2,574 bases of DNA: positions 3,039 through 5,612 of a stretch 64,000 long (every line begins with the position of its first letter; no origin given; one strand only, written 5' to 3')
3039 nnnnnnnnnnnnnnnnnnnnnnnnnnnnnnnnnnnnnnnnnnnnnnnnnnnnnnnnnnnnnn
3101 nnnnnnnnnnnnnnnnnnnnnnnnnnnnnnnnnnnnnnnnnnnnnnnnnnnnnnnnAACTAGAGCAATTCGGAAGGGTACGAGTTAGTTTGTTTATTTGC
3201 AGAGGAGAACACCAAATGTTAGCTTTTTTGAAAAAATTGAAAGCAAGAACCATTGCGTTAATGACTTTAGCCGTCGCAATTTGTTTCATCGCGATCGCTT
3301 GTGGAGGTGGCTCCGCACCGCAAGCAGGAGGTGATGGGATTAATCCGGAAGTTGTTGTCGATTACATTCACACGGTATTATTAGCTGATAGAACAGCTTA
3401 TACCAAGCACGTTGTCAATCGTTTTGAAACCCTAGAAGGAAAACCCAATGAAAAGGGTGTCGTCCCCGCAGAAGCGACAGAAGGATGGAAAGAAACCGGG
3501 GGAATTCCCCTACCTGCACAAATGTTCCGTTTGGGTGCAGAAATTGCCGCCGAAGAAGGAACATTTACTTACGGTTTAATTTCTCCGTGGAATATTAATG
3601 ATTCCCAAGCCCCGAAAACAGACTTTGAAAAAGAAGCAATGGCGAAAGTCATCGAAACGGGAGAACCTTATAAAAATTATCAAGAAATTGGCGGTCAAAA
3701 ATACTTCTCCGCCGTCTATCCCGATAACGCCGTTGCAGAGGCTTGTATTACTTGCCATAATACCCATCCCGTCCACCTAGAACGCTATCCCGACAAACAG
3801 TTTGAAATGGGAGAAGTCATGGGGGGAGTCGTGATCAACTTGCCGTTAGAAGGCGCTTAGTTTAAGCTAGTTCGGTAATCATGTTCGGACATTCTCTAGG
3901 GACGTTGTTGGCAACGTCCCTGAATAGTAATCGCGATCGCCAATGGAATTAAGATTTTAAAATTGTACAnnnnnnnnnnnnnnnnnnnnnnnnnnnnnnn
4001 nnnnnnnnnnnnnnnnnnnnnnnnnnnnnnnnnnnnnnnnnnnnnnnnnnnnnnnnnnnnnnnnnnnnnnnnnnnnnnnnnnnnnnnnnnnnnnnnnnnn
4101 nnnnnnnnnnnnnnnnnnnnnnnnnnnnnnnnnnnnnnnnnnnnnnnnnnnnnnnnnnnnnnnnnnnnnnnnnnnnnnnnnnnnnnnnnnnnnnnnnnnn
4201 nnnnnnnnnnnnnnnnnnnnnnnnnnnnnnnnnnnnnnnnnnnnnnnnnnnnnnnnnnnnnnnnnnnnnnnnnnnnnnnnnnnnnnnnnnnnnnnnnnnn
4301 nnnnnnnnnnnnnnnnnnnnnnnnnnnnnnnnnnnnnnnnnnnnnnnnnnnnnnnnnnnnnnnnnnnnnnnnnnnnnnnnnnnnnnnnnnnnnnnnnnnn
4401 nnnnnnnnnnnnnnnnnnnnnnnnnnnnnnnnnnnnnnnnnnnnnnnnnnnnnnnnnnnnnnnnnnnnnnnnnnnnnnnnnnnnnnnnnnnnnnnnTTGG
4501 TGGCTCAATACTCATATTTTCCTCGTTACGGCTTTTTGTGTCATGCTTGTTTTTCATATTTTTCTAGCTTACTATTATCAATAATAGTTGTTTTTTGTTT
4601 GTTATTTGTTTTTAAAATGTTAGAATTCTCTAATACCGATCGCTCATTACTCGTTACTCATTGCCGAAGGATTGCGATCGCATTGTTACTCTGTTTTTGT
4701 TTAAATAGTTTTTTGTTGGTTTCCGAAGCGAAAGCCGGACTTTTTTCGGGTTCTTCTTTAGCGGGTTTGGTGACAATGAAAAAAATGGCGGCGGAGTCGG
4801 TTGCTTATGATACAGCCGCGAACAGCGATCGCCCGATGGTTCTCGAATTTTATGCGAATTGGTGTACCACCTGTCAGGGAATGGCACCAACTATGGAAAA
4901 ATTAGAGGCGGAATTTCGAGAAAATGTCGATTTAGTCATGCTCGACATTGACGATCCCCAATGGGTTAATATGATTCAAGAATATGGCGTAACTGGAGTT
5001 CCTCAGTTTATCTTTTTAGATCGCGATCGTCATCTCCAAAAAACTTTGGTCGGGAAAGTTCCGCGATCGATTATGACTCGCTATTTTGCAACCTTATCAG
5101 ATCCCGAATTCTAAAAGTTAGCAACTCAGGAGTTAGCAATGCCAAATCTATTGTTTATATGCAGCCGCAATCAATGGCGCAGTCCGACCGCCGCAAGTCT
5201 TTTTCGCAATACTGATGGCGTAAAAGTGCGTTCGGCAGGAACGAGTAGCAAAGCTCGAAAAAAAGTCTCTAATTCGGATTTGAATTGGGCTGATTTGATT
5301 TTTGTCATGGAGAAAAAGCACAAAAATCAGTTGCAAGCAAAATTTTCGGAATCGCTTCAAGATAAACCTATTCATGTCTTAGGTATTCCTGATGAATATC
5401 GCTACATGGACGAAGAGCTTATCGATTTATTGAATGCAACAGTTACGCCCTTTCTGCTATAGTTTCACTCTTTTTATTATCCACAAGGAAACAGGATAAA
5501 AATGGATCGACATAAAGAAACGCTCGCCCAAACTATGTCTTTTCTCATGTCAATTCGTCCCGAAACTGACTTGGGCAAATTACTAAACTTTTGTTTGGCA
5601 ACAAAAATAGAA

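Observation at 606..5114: Operon coupling a membrane-anchored tandem globin to multihaem cytochromes c, a Tll0287-like haem sensor and a thioredoxin-like protein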

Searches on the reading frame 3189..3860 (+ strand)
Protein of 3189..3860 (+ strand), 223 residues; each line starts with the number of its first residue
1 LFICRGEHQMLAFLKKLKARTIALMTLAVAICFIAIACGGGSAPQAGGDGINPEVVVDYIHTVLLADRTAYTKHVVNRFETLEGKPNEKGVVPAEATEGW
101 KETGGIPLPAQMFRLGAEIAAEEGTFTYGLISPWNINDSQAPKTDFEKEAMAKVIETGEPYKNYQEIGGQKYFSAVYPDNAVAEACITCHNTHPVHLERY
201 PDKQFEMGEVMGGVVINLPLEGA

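Call 3: search_protein_families(library=pfam, proteins=[window:3189-3860:+], max_evalue=0.1)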
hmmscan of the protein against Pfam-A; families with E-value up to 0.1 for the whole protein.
window:3189-3860:+ (223 aa): 2 families
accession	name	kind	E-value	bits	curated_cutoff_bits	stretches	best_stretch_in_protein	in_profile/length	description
PF11845.13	Tll0287-like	-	1.2e-18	68.4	24.1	1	61-219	16-144/144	Tll0287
PF17202.10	sCache_3_3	-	0.027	15.3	28.8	1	139-175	40-76/107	Single cache domain 3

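Call 4: search_protein_families(library=ncbifam, proteins=[window:3189-3860:+], max_evalue=0.1)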
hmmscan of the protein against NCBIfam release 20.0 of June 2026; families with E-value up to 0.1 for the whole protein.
window:3189-3860:+ (223 aa): 1 family
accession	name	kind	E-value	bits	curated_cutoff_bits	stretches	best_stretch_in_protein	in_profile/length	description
NF058595.1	invert_tail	domain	0.0086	16.4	37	1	16-46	50-80/113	lipo-invert putative C-terminal anchoring domain-containing protein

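Call 46: search_solved_structures(query=window:3216-3860:+, max_evalue=0.01, show_alignments=3)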
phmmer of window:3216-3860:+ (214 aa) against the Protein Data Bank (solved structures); distinct sequences matched with E-value up to 0.01: 0.

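Call 49: search_solved_structures(query=A5, max_evalue=1, show_alignments=3)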
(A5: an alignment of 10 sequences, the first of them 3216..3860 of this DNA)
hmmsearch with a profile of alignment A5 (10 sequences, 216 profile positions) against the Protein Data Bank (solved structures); distinct sequences matched with E-value up to 1: 0.

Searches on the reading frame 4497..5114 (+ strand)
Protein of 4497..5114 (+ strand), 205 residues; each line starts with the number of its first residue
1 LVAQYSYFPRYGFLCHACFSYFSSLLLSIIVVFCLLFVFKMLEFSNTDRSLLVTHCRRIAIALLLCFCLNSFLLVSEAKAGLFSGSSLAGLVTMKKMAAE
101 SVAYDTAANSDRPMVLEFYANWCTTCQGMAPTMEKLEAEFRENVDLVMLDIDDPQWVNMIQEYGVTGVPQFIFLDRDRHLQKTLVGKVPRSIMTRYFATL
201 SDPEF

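Call 3: search_protein_families(library=pfam, proteins=[window:4497-5114:+], max_evalue=0.1)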
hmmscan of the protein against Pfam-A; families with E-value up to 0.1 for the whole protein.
window:4497-5114:+ (205 aa): 10 families
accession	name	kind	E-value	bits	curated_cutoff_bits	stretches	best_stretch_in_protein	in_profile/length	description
PF00085.26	Thioredoxin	-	3.2e-18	66.1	23.5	1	104-191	10-95/103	Thioredoxin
PF13098.12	Thioredoxin_2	-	4.3e-09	37.1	27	1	108-196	2-103/104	Thioredoxin-like domain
PF08534.16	Redoxin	-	1.2e-07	32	26.6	1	93-184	10-102/148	Redoxin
PF00578.27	AhpC-TSA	-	1e-06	29.2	26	1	98-183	14-97/124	AhpC/TSA family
PF13899.12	Thioredoxin_7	-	1.1e-06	29.1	27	1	102-175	8-82/83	Thioredoxin-like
PF13905.12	Thioredoxin_8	-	4.7e-05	24.1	27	1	112-182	2-71/94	Thioredoxin-like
PF14595.12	Thioredoxin_9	-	0.00093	19.5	25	1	112-184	42-114/129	Thioredoxin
PF00837.23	T4_deiodinase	-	0.0076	16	27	1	31-153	24-144/237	Iodothyronine deiodinase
PF13728.12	TraF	-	0.068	13.4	23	1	107-177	125-202/224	F plasmid transfer operon protein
PF13192.12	Thioredoxin_3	-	0.095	13.2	24.8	0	123-173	10-54/76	Thioredoxin domain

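Call 4: search_protein_families(library=ncbifam, proteins=[window:4497-5114:+], max_evalue=0.1)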
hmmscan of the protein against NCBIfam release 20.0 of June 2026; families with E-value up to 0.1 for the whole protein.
window:4497-5114:+ (205 aa): 19 families
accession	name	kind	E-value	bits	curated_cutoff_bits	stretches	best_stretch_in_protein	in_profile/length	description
TIGR01068.1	thioredoxin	equivalog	1.4e-16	60.5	96.8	1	105-196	8-96/101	thioredoxin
TIGR01126.1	pdi_dom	equivalog_domain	3.2e-11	43.4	107.2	1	106-186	9-90/105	protein disulfide-isomerase domain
NF008229.0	PRK10996.1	equivalog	1.1e-10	41.3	125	1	91-196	32-134/141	thioredoxin TrxC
NF045694.1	seleno_TsoB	exception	1.1e-10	40.2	805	1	103-179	466-548/572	rhodanese/DsbD fusion-like selenoprotein TsoB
TIGR01130.1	ER_PDI_fam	subfamily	1.1e-09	38.4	344.25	1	108-178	360-428/476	protein disulfide-isomerase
NF001419.0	PRK00293.1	subfamily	7.3e-09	34.7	330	1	22-184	390-556/574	protein-disulfide reductase DsbD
NF006898.0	PRK09381.1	equivalog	3.2e-08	33.9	138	1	108-190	18-97/109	thioredoxin TrxA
NF002854.0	PRK03147.1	subfamily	6.3e-08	32.7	170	1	108-191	59-143/176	thiol-disulfide oxidoreductase ResA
NF047697.1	ThioredTrxAClost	equivalog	6.8e-07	29.4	140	1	108-175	14-79/105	thioredoxin TrxA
NF038096.1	thylak_slr1796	equivalog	1.6e-06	27.7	140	1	104-191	31-123/157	thylakoid membrane photosystem I accumulation factor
NF041202.1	StoA_CxxC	exception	4.3e-06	26.7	210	1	60-150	8-91/163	endospore biogenesis thiol-disulfide oxidoreductase StoA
TIGR00385.1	dsbE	subfamily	6.8e-05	22.5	123.15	1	98-155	49-104/173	DsbE family thiol:disulfide interchange protein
NF010625.0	PRK14018.1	equivalog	0.0021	16.6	522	1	91-146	38-92/521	bifunctional peptide-methionine (S)-S-oxide reductase MsrA/peptide-methionine (R)-S-oxide reductase MsrB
NF047696.1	ThlDiSintTplARhiz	equivalog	0.0032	17.3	230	1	105-153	91-140/219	thiol:disulfide interchange protein TlpA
NF043050.1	DisulfRedDsbH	equivalog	0.0074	16.4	190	1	95-179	39-140/166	disulfide reductase DsbH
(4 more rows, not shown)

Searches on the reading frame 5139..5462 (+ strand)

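Call 3: search_protein_families(library=pfam, proteins=[window:5139-5462:+], max_evalue=0.1)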
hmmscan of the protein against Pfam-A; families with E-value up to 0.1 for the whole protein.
window:5139-5462:+ (107 aa): 2 families
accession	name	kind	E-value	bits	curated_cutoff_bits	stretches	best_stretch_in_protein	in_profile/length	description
PF01451.26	LMWPc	-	1.2e-08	35.8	23.2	2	5-37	2-41/144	Low molecular weight phosphotyrosine protein phosphatase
PF04722.18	Ssu72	-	0.017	15.1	25.3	1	5-40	4-38/189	Ssu72-like protein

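Call 4: search_protein_families(library=ncbifam, proteins=[window:5139-5462:+], max_evalue=0.1)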
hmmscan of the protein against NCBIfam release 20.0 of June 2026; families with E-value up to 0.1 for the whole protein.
window:5139-5462:+ (107 aa): 2 families
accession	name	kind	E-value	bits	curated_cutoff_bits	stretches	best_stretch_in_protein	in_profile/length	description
NF008486.0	PRK11391.1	equivalog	0.00044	20.7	247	1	4-38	9-44/148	phosphotyrosine-protein phosphatase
NF007520.0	PRK10126.1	equivalog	0.0014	19.1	243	0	3-41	4-43/147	low molecular weight protein-tyrosine-phosphatase Wzb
